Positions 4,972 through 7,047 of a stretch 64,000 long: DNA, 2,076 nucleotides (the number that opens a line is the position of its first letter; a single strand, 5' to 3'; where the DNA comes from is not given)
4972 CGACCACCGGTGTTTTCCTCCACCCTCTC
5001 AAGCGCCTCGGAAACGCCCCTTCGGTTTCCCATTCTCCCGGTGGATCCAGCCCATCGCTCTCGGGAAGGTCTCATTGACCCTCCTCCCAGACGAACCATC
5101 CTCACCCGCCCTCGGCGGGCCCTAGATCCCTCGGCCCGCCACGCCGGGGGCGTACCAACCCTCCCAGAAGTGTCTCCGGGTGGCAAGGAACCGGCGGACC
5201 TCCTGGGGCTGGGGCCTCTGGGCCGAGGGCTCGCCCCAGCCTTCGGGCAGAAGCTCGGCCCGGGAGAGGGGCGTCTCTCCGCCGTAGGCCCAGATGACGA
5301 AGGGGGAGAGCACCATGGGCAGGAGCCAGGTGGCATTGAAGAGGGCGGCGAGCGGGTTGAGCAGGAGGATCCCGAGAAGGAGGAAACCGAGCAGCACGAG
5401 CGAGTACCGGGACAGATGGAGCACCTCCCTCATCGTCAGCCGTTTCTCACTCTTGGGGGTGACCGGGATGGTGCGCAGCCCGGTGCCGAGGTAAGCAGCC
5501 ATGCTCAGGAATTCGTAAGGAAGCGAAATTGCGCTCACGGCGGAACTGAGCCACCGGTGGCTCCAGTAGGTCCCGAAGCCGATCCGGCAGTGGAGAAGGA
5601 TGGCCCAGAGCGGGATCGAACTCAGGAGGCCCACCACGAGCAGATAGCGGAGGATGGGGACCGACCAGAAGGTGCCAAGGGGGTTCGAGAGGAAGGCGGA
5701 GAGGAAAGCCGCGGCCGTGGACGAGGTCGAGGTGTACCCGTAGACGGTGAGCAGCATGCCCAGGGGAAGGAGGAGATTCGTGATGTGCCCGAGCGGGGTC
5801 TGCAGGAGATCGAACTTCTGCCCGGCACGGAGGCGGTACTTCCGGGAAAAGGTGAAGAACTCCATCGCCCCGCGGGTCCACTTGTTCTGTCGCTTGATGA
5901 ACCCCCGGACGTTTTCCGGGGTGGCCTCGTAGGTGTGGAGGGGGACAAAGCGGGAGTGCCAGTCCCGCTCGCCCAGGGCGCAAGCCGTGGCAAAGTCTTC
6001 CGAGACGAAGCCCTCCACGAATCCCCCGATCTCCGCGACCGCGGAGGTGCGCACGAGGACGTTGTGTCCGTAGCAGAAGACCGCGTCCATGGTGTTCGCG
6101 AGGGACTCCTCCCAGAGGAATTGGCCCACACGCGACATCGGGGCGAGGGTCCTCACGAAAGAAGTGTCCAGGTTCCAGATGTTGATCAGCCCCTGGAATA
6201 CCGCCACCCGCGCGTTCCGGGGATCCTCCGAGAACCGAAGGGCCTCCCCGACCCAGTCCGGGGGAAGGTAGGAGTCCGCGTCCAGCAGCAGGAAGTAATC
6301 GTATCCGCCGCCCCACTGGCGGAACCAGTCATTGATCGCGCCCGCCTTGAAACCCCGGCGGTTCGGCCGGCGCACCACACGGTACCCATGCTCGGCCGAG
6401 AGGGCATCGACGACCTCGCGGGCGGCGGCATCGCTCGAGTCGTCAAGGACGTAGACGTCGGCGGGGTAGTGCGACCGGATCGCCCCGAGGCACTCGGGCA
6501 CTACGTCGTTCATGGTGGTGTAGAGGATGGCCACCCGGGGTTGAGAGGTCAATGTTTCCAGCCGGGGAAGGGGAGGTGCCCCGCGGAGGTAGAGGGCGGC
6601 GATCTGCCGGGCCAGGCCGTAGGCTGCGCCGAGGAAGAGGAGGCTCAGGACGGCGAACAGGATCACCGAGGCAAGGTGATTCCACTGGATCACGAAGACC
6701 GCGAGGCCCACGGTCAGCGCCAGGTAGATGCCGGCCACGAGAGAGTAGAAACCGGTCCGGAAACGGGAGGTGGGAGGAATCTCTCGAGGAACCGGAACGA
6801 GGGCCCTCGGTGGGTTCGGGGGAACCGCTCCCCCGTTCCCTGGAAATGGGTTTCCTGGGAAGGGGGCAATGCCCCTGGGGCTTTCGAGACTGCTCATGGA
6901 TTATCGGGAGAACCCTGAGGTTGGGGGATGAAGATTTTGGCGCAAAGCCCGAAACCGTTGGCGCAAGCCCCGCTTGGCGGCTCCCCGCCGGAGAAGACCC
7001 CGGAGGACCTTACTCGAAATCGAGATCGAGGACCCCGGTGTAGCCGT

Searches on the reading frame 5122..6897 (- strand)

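Call 71: search_protein_families(library=pfam, proteins=[window:5122-6897:-], max_evalue=0.001)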
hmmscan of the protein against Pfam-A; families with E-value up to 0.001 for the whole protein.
window:5122-6897:- (591 aa): 4 families
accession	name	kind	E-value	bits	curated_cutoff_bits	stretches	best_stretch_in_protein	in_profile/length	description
PF13632.12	Glyco_trans_2_3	-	6.6e-19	69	27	1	201-411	1-183/198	Glycosyl transferase family group 2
PF00535.33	Glycos_transf_2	-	3.7e-14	53.4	23.3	1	131-234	11-114/168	Glycosyl transferase family 2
PF13641.12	Glyco_tranf_2_3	-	4.7e-14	53.4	27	1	130-343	11-230/230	Glycosyltransferase like family 2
PF13506.12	Glyco_transf_21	-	2.9e-05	24.1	21.7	1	199-342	31-174/174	Glycosyl transferase family 21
